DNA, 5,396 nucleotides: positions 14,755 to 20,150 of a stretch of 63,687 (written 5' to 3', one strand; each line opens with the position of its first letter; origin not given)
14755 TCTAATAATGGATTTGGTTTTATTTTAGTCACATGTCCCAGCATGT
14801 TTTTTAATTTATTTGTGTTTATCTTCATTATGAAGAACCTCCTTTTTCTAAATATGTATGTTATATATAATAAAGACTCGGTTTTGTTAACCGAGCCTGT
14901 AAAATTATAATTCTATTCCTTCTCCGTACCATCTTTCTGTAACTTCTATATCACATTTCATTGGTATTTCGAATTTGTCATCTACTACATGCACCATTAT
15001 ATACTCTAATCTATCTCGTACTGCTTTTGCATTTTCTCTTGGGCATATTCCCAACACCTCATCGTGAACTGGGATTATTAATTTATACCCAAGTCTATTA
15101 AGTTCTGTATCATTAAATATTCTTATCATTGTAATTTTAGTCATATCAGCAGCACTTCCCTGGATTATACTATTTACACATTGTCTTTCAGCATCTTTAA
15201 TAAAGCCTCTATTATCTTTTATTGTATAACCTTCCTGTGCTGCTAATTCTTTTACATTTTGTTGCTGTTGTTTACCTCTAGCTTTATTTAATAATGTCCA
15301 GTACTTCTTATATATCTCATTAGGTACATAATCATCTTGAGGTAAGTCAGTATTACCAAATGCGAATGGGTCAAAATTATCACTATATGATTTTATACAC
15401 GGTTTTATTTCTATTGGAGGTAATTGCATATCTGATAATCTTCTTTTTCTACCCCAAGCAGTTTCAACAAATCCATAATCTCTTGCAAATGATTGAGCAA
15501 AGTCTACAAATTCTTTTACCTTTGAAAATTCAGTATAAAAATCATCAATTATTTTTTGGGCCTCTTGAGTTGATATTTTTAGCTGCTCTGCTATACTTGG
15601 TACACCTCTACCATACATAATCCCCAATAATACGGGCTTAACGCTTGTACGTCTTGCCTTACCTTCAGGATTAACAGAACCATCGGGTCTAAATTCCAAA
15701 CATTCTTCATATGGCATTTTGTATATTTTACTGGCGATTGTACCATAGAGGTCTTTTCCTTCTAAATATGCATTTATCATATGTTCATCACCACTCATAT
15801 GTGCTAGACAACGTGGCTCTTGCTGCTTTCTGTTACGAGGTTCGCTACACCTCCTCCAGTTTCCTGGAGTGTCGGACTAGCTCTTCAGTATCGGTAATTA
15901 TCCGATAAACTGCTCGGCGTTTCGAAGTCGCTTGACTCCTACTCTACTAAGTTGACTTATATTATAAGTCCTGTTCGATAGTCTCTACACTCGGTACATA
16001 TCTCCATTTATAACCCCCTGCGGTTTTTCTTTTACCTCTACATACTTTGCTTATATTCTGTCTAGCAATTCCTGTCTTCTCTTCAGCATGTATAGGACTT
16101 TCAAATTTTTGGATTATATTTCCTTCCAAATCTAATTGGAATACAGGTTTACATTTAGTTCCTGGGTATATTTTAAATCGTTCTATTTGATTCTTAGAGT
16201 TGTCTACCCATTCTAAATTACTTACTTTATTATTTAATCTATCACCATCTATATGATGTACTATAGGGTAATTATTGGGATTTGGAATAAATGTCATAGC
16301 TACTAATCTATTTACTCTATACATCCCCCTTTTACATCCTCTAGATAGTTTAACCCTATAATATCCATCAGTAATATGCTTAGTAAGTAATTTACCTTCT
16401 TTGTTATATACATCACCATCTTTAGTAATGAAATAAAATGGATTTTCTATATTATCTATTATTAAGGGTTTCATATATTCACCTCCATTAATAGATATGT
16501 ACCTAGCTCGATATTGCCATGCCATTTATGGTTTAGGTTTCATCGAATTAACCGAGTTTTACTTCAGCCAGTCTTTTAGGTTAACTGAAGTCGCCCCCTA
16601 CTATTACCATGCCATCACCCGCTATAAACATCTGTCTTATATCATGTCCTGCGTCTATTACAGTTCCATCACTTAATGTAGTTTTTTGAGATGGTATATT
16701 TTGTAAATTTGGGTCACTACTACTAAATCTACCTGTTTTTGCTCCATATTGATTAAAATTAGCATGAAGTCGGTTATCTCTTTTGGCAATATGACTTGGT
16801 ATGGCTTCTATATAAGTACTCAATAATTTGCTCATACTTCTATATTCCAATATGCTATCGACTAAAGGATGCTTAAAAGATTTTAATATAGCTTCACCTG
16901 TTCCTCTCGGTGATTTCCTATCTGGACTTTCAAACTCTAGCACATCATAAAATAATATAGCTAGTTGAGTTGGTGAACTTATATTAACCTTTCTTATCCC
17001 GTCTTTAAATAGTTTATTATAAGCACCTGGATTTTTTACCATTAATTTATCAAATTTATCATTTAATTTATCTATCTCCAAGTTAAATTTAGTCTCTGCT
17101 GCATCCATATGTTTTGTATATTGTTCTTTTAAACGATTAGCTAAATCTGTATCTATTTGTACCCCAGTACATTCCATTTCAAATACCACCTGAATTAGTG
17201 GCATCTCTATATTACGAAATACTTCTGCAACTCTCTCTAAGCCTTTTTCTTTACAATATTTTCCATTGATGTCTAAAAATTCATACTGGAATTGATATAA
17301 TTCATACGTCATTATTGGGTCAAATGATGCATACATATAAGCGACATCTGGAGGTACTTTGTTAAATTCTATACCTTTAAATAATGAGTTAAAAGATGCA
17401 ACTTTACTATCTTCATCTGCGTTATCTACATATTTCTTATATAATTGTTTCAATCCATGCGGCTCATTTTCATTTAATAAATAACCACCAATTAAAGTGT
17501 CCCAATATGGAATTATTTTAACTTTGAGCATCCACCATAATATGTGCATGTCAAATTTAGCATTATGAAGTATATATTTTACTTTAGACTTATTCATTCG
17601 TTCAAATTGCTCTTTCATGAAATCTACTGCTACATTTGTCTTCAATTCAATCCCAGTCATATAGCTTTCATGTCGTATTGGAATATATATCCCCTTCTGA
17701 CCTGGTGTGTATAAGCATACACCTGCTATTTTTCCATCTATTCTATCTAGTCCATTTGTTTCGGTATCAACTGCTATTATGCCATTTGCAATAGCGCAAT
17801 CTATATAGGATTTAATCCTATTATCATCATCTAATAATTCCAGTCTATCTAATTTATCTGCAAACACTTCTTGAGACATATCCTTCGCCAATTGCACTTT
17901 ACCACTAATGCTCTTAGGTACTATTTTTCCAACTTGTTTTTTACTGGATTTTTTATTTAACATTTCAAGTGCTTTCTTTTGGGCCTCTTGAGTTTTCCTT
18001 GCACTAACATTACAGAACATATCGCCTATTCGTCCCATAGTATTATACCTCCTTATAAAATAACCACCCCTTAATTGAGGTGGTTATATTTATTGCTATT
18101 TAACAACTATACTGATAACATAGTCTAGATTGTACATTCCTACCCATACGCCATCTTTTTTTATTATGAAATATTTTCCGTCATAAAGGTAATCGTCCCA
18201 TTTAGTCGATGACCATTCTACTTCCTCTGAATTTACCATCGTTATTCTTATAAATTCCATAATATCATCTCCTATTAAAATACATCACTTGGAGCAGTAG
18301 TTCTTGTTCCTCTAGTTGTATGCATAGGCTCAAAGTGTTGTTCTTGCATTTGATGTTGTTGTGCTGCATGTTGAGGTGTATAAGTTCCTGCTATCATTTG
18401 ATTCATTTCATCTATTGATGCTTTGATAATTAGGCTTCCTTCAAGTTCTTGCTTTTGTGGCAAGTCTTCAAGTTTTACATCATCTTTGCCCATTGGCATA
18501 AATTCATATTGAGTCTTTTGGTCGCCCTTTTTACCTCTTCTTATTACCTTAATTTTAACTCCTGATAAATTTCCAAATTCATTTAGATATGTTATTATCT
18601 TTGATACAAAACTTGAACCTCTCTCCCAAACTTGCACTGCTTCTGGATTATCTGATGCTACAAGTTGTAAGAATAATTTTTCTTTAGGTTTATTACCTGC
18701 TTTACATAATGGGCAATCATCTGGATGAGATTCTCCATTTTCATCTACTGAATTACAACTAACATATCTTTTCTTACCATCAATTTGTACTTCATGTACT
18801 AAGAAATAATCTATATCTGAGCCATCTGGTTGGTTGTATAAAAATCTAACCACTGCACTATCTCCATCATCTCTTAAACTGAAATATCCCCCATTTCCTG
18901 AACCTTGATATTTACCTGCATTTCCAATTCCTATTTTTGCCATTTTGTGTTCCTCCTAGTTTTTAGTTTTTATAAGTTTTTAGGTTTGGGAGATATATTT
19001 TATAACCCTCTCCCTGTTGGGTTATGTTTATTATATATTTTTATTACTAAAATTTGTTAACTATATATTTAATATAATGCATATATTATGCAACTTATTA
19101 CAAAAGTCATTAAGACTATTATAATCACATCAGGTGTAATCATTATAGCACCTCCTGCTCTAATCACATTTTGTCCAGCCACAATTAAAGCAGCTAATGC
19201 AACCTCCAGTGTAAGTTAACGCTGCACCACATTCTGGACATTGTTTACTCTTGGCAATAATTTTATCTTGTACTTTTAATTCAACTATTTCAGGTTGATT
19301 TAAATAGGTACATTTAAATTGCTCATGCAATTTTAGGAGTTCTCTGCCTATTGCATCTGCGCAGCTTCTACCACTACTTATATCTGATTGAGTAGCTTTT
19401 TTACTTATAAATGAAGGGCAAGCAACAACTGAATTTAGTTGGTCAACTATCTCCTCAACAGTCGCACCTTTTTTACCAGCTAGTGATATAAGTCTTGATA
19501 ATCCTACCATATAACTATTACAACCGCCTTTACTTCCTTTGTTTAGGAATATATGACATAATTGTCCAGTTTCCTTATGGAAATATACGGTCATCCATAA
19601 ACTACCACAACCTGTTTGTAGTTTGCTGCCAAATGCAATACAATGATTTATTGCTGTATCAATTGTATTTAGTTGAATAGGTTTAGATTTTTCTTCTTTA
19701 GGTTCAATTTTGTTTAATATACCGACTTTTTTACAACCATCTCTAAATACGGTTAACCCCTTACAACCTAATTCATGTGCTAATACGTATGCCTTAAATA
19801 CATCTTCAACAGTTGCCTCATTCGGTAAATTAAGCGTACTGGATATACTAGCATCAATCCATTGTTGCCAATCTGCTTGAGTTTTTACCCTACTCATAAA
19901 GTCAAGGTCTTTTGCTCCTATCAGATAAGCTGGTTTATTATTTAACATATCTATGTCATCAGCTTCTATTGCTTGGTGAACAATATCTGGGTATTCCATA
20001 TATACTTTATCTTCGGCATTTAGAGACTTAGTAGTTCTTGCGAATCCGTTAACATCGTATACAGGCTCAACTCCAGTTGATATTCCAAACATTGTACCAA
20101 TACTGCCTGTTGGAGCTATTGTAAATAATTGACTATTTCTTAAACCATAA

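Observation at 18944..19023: gp32-like SSB gene is preceded by a candidate H-type pseudoknot plus an unstructured A-rich repeat, the architecture of the T4 gene 32 autoregulatory operator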

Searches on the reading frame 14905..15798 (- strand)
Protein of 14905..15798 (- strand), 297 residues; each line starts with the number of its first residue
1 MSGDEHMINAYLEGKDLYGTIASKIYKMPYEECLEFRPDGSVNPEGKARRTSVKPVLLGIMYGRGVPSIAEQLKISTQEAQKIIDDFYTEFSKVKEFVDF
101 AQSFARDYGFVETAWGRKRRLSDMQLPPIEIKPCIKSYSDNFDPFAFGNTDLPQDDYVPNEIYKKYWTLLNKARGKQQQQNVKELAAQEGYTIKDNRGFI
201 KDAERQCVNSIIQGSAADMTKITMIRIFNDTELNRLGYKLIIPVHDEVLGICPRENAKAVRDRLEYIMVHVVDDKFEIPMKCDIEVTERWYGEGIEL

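Call 98: search_protein_families(library=pfam, proteins=[window:14905-15798:-], max_evalue=0.001)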
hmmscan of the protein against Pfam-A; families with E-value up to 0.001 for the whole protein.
window:14905-15798:- (297 aa): 1 family
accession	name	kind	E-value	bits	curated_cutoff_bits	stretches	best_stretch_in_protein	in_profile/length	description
PF00476.26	DNA_pol_A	-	7.5e-46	157.2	34.3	2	1-125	170-282/381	DNA polymerase family A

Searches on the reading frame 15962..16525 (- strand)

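Call 98: search_protein_families(library=pfam, proteins=[window:15962-16525:-], max_evalue=0.001)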
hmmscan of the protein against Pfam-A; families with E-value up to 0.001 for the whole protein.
window:15962-16525:- (187 aa): 3 families
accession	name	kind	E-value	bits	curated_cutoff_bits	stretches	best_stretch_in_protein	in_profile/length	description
PF13392.12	HNH_3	-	1.2e-07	31.7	24.8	1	88-113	20-45/46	HNH endonuclease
PF22083.2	I-HmuI_NUMOD-like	-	5e-06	26.4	27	1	139-173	10-44/46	DNA endonuclease I-HmuI-like, NUMOD-like domain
PF07453.19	NUMOD1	-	1.1e-05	26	22.8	1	126-160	1-35/37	NUMOD1 domain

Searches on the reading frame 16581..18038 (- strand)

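Call 98: search_protein_families(library=pfam, proteins=[window:16581-18038:-], max_evalue=0.001)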
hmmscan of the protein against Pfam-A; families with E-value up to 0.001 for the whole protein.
window:16581-18038:- (485 aa): 2 families
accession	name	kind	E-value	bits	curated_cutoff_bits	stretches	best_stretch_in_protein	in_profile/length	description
PF00476.26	DNA_pol_A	-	1.4e-33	116.8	34.3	1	347-485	27-160/381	DNA polymerase family A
PF01612.26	DNA_pol_A_exo1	-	9.2e-17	61.8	23.6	1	83-249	18-166/173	3'-5' exonuclease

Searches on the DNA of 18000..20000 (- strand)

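Call 3: search_dna_similar(query=window:18200-19200:-, collection=phages, mode=distant, max_rows=40)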
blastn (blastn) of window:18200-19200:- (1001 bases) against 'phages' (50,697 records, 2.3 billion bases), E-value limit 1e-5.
No match.
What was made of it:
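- Tried and rejected: blastn of the locus against 50,697 phage records found no match (call 3).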

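Call 5: search_rna_families(source=window, start=18000, end=20000, threshold=evalue, max_evalue=10)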
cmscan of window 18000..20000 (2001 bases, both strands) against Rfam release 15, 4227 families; matches with E-value up to 10: 2.
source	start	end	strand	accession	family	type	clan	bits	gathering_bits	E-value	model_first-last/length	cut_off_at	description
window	19609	19683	+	RF00281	SNORD47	Gene; snRNA; snoRNA; CD-box;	-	20.7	50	0.98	1-77/77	no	Small nucleolar RNA SNORD47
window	18605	18684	+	RF00136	SNORD81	Gene; snRNA; snoRNA; CD-box;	CL00050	18.5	50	5.5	1-77/77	no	Small nucleolar RNA SNORD81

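Call 73: search_rna_families(source=window, start=18900, end=19080, threshold=evalue, max_evalue=10)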
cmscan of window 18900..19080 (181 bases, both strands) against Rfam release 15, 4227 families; matches with E-value up to 10: 4.
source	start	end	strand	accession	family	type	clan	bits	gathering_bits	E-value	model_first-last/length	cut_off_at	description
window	18997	19034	-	RF01342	CRISPR-DR32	Gene; CRISPR;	-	13.8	48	9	1-37/37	no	CRISPR RNA direct repeat element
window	18952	18982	-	RF01098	RF_site9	Cis-reg; frameshift_element;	-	13.5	70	5.3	1-50/50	no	Gag/pro ribosomal frameshift site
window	18972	19054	-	RF02931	Bacilli-1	Gene; sRNA;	-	12.9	55.6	1.9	1-65/65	no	Bacilli-1 RNA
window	18920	18959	-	RF02248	Six3os1_3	Gene; lncRNA;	-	9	40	3.8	37-75/75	no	Six3os1 conserved region 3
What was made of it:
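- On Known pseudoknot riboswitches (preQ1, SAM-II and others): Rfam gives no hit at E <= 10 (calls 5, 73).
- Closest known: Rfam RF03084 'DUF2815 RNA'. Different: The associated protein family is different, and the window leader gives no match at E <= 10 (call 73).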
